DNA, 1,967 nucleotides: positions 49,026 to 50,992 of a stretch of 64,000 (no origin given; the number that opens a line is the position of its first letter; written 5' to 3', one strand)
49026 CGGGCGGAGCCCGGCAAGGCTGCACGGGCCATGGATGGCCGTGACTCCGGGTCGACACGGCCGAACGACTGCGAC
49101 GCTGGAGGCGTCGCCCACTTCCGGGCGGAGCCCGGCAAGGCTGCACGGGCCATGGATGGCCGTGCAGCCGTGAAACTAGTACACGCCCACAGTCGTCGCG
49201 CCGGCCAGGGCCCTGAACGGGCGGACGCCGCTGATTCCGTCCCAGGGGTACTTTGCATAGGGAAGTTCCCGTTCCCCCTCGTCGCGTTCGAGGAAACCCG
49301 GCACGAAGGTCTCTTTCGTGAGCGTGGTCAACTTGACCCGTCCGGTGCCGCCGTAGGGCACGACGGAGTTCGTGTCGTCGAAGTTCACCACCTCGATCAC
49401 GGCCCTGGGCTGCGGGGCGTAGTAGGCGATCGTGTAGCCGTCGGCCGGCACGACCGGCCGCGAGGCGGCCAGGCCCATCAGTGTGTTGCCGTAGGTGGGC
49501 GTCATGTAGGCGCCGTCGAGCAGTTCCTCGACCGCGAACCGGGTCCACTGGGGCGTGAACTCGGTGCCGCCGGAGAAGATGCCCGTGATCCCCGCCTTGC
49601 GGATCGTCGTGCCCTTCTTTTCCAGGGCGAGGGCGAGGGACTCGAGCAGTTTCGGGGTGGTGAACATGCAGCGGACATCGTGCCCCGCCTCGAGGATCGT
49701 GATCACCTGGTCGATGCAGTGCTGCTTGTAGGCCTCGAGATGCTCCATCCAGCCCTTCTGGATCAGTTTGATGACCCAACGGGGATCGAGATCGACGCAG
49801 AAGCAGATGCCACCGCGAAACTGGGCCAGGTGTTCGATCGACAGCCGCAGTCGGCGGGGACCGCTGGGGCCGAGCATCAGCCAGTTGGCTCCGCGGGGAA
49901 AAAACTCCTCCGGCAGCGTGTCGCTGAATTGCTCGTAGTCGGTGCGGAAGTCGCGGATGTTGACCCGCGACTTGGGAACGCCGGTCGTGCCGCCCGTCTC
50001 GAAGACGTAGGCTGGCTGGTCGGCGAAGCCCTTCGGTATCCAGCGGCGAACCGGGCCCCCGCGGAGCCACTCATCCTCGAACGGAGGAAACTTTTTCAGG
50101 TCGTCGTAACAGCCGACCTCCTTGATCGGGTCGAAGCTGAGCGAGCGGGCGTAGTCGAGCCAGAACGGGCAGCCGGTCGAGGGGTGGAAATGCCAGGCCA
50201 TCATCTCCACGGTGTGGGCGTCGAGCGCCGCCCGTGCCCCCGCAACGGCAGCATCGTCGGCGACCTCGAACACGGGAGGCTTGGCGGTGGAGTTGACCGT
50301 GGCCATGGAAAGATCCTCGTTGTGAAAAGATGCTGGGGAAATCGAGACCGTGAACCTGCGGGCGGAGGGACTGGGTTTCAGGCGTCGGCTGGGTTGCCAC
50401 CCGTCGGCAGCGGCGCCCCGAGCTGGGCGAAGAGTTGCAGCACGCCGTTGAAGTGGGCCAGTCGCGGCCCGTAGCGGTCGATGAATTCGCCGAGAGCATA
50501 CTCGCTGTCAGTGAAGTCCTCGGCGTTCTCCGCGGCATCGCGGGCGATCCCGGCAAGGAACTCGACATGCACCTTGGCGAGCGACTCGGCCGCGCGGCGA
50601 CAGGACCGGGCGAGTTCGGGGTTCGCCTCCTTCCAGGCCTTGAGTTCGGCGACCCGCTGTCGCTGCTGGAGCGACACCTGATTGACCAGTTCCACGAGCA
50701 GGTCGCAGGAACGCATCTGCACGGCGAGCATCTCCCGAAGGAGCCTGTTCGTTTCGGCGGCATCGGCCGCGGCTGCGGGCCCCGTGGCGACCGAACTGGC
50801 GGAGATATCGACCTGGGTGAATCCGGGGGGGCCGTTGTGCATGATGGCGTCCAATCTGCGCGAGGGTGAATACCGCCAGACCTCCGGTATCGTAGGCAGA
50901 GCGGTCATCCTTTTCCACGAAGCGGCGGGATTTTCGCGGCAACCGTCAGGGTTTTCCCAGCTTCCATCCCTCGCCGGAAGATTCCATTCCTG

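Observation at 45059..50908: Translationally coupled operon: adenylating enzyme + Glu-less ALDH/LuxC-like reductase + Fe-ADH + exported beta-propeller (candidate carboxylate-to-alcohol reduction module)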

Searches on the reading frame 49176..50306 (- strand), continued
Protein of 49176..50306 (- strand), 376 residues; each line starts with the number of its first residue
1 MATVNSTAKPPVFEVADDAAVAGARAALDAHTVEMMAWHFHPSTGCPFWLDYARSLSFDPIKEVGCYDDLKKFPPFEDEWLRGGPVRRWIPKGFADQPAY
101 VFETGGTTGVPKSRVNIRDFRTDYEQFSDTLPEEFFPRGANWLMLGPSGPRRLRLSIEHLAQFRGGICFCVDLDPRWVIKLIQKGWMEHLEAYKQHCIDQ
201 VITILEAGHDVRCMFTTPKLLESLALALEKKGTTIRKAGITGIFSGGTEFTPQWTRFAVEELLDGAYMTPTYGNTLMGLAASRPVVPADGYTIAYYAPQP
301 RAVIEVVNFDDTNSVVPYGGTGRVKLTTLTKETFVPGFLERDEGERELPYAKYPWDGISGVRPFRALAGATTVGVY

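Call 73: search_solved_structures(query=A3, max_evalue=10, show_alignments=2)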
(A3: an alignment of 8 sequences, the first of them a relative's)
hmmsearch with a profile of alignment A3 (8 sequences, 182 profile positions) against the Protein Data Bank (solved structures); distinct sequences matched with E-value up to 10: 1.
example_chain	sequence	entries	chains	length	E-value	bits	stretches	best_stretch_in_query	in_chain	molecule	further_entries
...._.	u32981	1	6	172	0.00045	23.1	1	99-180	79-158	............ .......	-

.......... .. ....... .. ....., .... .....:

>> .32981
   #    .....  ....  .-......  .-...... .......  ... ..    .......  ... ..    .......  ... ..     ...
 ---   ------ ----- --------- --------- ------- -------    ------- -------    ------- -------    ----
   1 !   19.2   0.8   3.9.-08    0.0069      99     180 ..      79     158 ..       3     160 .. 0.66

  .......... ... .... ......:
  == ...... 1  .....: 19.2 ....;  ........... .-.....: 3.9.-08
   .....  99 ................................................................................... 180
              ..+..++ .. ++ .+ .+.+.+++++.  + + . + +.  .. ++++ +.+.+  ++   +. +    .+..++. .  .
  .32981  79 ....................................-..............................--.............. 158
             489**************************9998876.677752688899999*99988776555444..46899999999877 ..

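Call 77: search_protein_families(library=ncbifam, proteins=[L175:18223-19527:+, L175:19517-19939:+, L175:16370-16933:+, L175:15021-16361:+, L089:8900-9778:+], max_evalue=0.001)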
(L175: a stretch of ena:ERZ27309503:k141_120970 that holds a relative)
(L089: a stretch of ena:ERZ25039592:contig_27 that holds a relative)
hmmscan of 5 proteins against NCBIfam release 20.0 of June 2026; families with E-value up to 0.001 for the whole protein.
L175:18223-19527:+ (434 aa): 24 families
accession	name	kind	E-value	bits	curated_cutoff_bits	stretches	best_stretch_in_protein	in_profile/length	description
NF041876.1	EPS_EpsE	equivalog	1.5e-25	90.3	400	1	246-416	219-388/389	exopolysaccharide biosynthesis GT4 family glycosyltransferase EpsE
TIGR03088.1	stp2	hypoth_equivalog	3.2e-24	85.7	409.05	1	163-423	105-372/374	TIGR03088 family PEP-CTERM/XrtA system glycosyltransferase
TIGR02149.1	glgA_Coryne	subfamily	1.4e-19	70.5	302.4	1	199-423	149-389/391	glycogen synthase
TIGR03449.1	mycothiol_MshA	equivalog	7.7e-18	64.6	462.5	1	239-425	218-404/406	D-inositol-3-phosphate glycosyltransferase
TIGR04047.1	MSMEG_0565_glyc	hypoth_equivalog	6.4e-17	61.7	259.85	1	194-422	138-372/373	MSMEG_0565 family glycosyltransferase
NF053787.1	GlcN_PG_synth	equivalog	1.4e-16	60.3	480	1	301-423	239-358/361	N-acetylglucosaminyl phosphatidylglycerol synthase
TIGR03999.1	thiol_BshA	equivalog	9.9e-16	57.6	273.7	1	243-424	201-373/375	N-acetyl-alpha-D-glucosaminyl L-malate synthase BshA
NF038295.1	EPS_HpsP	equivalog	1.3e-14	54.1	550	1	237-423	203-386/388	hormogonium polysaccharide biosynthesis glycosyltransferase HpsP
NF038298.1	EPS_HpsO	equivalog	1.5e-12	47.1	575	1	243-423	203-386/388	hormogonium polysaccharide biosynthesis glycosyltransferase HpsO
NF041010.1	glycosy_Agl16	equivalog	3.8e-10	39.2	575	1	189-423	128-350/352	glycosylation protein Agl16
TIGR04063.1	stp3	hypoth_equivalog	8e-10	38.1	442.05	1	240-423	212-394/397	TIGR04063 family PEP-CTERM/XrtA system glycosyltransferase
NF041139.1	TreT_Thcocales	equivalog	1.2e-09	37.5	775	1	237-413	225-401/412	trehalose synthase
NF038229.1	Glyco4_Geo_Pelo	equivalog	4.1e-09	35.9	400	1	150-424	70-336/338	GPMC system family 4 glycosyltransferase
NF038011.1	PelF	equivalog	8.2e-09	35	100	1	216-417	278-485/489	GT4 family glycosyltransferase PelF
NF047684.1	TeichurnBiosyTuaC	equivalog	1.1e-07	31.1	550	1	243-424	221-389/391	teichuronic acid biosynthesis protein TuaC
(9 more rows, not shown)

L175:19517-19939:+ (140 aa): 5 families
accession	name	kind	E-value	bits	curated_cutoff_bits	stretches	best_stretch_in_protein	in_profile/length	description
TIGR02799.1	thio_ybgC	equivalog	3.5e-17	62.9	141.35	1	6-132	2-125/126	tol-pal system-associated acyl-CoA thioesterase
TIGR00051.1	TIGR00051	subfamily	5.3e-16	59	68.7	1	9-116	2-109/117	YbgC/FadM family acyl-CoA thioesterase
NF047424.1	MenI_Staph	exception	1.2e-09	38.2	225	1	11-116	10-115/148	1,4-dihydroxy-2-naphthoyl-CoA hydrolase MenI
NF008065.0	PRK10800.1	equivalog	4.8e-06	26.7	185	1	5-132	6-130/134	tol-pal system-associated acyl-CoA thioesterase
TIGR04098.1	LnmK_bifunc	domain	0.00018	20.9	100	0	16-45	183-212/270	LnmK family bifunctional acyltransferase/decarboxylase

L175:16370-16933:+ (187 aa): 0 families

L175:15021-16361:+ (446 aa): 20 families
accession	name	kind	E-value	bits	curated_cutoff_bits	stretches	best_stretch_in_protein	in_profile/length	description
TIGR04107.1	rSAM_HutW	equivalog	2.1e-53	181.7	400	1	57-425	41-404/419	heme anaerobic degradation radical SAM methyltransferase ChuW/HutW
TIGR00538.1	hemN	equivalog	7.7e-52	176.6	324.95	1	28-432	21-435/454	oxygen-independent coproporphyrinogen III oxidase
NF006067.1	PRK08208.1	equivalog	1.9e-50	172.1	380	1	53-439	33-418/427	STM4012 family radical SAM protein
TIGR00539.1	hemN_rel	equivalog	2e-49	168.7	205.4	1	58-408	3-342/361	radical SAM family heme chaperone HemW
TIGR03994.1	rSAM_HemZ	equivalog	3.6e-45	154.8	321.4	1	55-259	84-288/401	coproporphyrinogen dehydrogenase HemZ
NF006385.0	PRK08629.1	equivalog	2.5e-36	125.4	355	1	39-437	36-415/439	coproporphyrinogen III oxidase family protein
NF006060.0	PRK08207.1-3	equivalog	2e-35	122.5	653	1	55-267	149-364/477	coproporphyrinogen III oxidase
NF006064.0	PRK08207.2-2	equivalog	4e-33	115.1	504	1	55-259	144-350/465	coproporphyrinogen III oxidase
NF006061.0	PRK08207.1-4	equivalog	5.2e-31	108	702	1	54-248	172-369/501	coproporphyrinogen III oxidase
NF005133.0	PRK06582.1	equivalog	9.2e-30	103.9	597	1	55-313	11-264/390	coproporphyrinogen III oxidase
NF006066.0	PRK08207.2-5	equivalog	4.6e-25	88.2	1117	1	55-249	190-386/518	coproporphyrinogen III oxidase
NF006063.0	PRK08207.2-1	equivalog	8.5e-25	87.3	1074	1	54-251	191-390/518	coproporphyrinogen III oxidase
NF006062.0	PRK08207.1-5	equivalog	6.6e-24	84.6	1007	1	56-258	149-354/476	coproporphyrinogen III oxidase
NF006059.0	PRK08207.1-1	equivalog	4.2e-23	81.8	1012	1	55-249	171-368/496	coproporphyrinogen III oxidase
NF006065.0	PRK08207.2-4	equivalog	9.6e-23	80.9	922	1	58-249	171-368/484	coproporphyrinogen III oxidase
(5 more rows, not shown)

L089:8900-9778:+ (292 aa): 0 families

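Call 95: search_protein_families(library=pfam, proteins=[L098:2888-3397:-, L125:3772-5526:+, L125:7014-7988:+, L134:9132-9842:+, L098:9793-11505:+, L116:9521-10972:+, L147:8915-9643:+, L164:419-1774:+, L139:5843-6127:+, L125:9186-10817:+], max_evalue=0.001)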
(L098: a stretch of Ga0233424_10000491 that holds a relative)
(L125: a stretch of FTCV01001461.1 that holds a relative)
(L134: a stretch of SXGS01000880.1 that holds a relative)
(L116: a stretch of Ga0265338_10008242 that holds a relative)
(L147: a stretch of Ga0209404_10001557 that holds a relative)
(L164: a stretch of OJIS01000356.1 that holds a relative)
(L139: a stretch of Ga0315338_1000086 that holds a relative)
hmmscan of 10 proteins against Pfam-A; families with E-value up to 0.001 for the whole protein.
L098:2888-3397:- (169 aa): 5 families
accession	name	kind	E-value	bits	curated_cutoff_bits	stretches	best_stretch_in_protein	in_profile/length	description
PF12802.13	MarR_2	-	2.3e-12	47.3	27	1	44-105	1-61/61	MarR family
PF01047.28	MarR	-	2.7e-11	43.6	24.6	1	47-105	2-58/59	MarR family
PF13463.12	HTH_27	-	0.00023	21.8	22.2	1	79-110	33-64/68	Winged helix DNA-binding domain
PF13412.12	HTH_24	-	0.00027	20.9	21.9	1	58-95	12-48/48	Winged helix-turn-helix DNA-binding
PF13545.12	HTH_Crp_2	-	0.00083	19.7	27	0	65-97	23-56/70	Crp-like helix-turn-helix domain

L125:3772-5526:+ (584 aa): 2 families
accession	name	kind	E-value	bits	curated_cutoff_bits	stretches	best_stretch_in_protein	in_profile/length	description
PF07690.21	MFS_1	-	9.1e-20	71.3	33.4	1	36-266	21-228/347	Major Facilitator Superfamily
PF00083.30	Sugar_tr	-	2.2e-15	57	22.3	1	65-219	56-200/452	Sugar (and other) transporter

L125:7014-7988:+ (324 aa): 3 families
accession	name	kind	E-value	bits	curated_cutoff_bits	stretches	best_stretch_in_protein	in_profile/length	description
PF15902.12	Sortilin-Vps10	-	9.7e-11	41.5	33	1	67-178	3-121/446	Sortilin, neurotensin receptor 3,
PF02012.26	BNR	-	1.8e-08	33.5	27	0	116-125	3-12/12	BNR/Asp-box repeat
PF13088.12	BNR_2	-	0.0008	19.3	31.4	0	228-286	136-204/277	BNR repeat-like domain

L134:9132-9842:+ (236 aa): 2 families
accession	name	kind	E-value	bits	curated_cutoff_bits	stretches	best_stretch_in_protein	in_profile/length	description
PF00254.34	FKBP_C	-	1.7e-32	112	21.1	1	136-224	3-94/94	FKBP-type peptidyl-prolyl cis-trans isomerase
PF01346.23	FKBP_N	-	1.8e-28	99.6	22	1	32-128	1-96/97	Domain amino terminal to FKBP-type peptidyl-prolyl isomerase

L098:9793-11505:+ (570 aa): 0 families

L116:9521-10972:+ (483 aa): 1 family
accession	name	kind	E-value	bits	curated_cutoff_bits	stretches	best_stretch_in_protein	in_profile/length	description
PF00999.27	Na_H_Exchanger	-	5.5e-55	187.2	26.2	1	80-466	2-369/375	Sodium/hydrogen exchanger, transmembrane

L147:8915-9643:+ (242 aa): 4 families
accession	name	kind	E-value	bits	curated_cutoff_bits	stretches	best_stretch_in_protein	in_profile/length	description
PF13507.12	GATase_5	-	1.5e-44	152.5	27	1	5-210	6-232/260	CobB/CobQ-like glutamine amidotransferase domain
PF01965.30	DJ-1_PfpI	-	2.4e-09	37.6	26.6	1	39-100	59-115/165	DJ-1/PfpI family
PF07685.20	GATase_3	-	2.4e-09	37.5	27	1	20-95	18-91/196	CobB/CobQ-like glutamine amidotransferase domain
PF00117.34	GATase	-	0.00042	20.5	22.8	1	35-205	30-172/190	Glutamine amidotransferase class-I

L164:419-1774:+ (451 aa): 1 family
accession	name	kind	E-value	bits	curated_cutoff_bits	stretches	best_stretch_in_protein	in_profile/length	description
PF01554.23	MatE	-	5.1e-51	173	24.9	2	17-176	1-161/161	MatE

L139:5843-6127:+ (94 aa): 1 family
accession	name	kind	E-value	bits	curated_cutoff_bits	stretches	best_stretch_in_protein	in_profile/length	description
PF11755.13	DUF3311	-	1.8e-07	31.5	30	1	29-86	3-59/61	Protein of unknown function (DUF3311)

L125:9186-10817:+ (543 aa): 3 families
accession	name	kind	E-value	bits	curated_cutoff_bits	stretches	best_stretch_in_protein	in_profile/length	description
PF01593.30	Amino_oxidase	-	5e-37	128.7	19.8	1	81-536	1-443/443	Flavin containing amine oxidoreductase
PF13450.12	NAD_binding_8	-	7.8e-10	39.3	21.9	1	76-119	1-41/68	NAD(P)-binding Rossmann-like domain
PF01266.30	DAO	-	3e-05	24.2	27.9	1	73-110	1-38/353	FAD dependent oxidoreductase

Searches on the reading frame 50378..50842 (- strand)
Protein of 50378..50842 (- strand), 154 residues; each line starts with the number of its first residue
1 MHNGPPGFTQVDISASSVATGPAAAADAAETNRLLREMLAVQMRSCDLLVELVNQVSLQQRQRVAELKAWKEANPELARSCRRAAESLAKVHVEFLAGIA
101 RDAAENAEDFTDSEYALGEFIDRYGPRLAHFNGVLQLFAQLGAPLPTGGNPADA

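Call 36: predict_structure(protein=window:50378-50842:-)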
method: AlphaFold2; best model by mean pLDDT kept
length: 154 residues; sequences in the alignment: 1
mean_pLDDT: 73.7   pTM: 0.37
mean pLDDT of the five models: 73.7, 70.8, 67.5, 57.6, 50.9
residues with pLDDT >= 90: 26; 70-90: 79; 50-70: 17; < 50: 32
segments of 3 or more residues with pLDDT < 50: 1-6, 8-19, 142-154
pLDDT, mean of each block of 10 residues (from residue 1): 45 47 72 94 95 90 84 86 78 82 79 74 81 68 45 41
secondary structure, 60 per line:
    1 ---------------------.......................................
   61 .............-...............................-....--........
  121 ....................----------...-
elements in order: H22-73 H75-105 H107-110 H113-140

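Call 48: fold_search(model_id=the predicted structure, library=pdb)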
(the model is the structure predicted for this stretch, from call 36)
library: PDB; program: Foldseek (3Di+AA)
matches with E <= 10: 20; with E <= 0.001: 0
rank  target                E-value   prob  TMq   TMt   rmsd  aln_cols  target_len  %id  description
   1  4abm_C                3.0e+00  0.23  0.31  0.55   4.6        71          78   21  Crystal Structure of CHMP4B hairpin (released 2012-05-09)
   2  4afl_E                4.5e+00  0.05  0.20  0.25   6.7        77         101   19  The crystal structure of the ING4 dimerization domain reveals the functional organization of the ING family of chromat (released 2012-02-22)
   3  4zwt_N                5.2e+00  0.08  0.25  0.29   8.9        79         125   18  Crystal Structure of the Bacteriophage T4 recombination mediator protein UvsY, Lattice Type IV (released 2016-03-02)
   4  4afl_C                5.2e+00  0.05  0.19  0.24   7.3        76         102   18  The crystal structure of the ING4 dimerization domain reveals the functional organization of the ING family of chromat (released 2012-02-22)
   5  7uio_Ak               5.5e+00  0.07  0.24  0.30  11.3        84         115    8  Mediator-PIC Early (Composite Model) (released 2023-03-01)
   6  8ceo_c                5.9e+00  0.07  0.23  0.29   8.3        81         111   12  Yeast RNA polymerase II transcription pre-initiation complex with core Mediator and the +1 nucleosome (released 2023-03-08)
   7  6dkm_C                6.4e+00  0.12  0.33  0.57   5.3        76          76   17  DHD131 (released 2018-12-19)
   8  5sxb_B                6.8e+00  0.13  0.35  0.26   6.3        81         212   11  Crystal Structure of PI3Kalpha in complex with fragment 23 (released 2017-02-15)
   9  3frv                  6.8e+00  0.03  0.21  0.24  13.7        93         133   17  Structure of Human CHMP3 (residues 1-150) (released 2009-06-30)
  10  3frt_B                7.3e+00  0.04  0.21  0.23  14.6        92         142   15  The structure of human CHMP3 (residues 8 - 222). (released 2009-06-30)
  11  3csx_B                7.9e+00  0.06  0.24  0.41   4.9        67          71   15  Structural characterization of a protein in the DUF683 family- crystal structure of cce_0567 from the cyanobacterium C (released 2008-06-10)
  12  3r84_O                7.9e+00  0.06  0.24  0.41   7.6        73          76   10  Structure of the Mediator head subcomplex Med11/22 (released 2011-04-27)
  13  7ey7_A                7.9e+00  0.04  0.23  0.32   8.1        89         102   17  bacteriophage T7 tail complex (released 2021-09-22)
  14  3frt_A                8.4e+00  0.04  0.21  0.23  12.1        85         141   16  The structure of human CHMP3 (residues 8 - 222). (released 2009-06-30)
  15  6pyu_B                9.0e+00  0.08  0.32  0.31   6.6        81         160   16  Human PI3Kdelta in complex with Compound 4-2 ((3S)-1'-(cyclopropanecarbonyl)-5-(quinoxalin-6-yl)spiro[indole-3,2'-pyrr (released 2019-08-28)
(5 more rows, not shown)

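Call 77: search_protein_families(library=ncbifam, proteins=[window:50378-50842:-], max_evalue=0.001)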
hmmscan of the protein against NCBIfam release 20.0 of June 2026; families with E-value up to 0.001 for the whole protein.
window:50378-50842:- (154 aa): 0 families
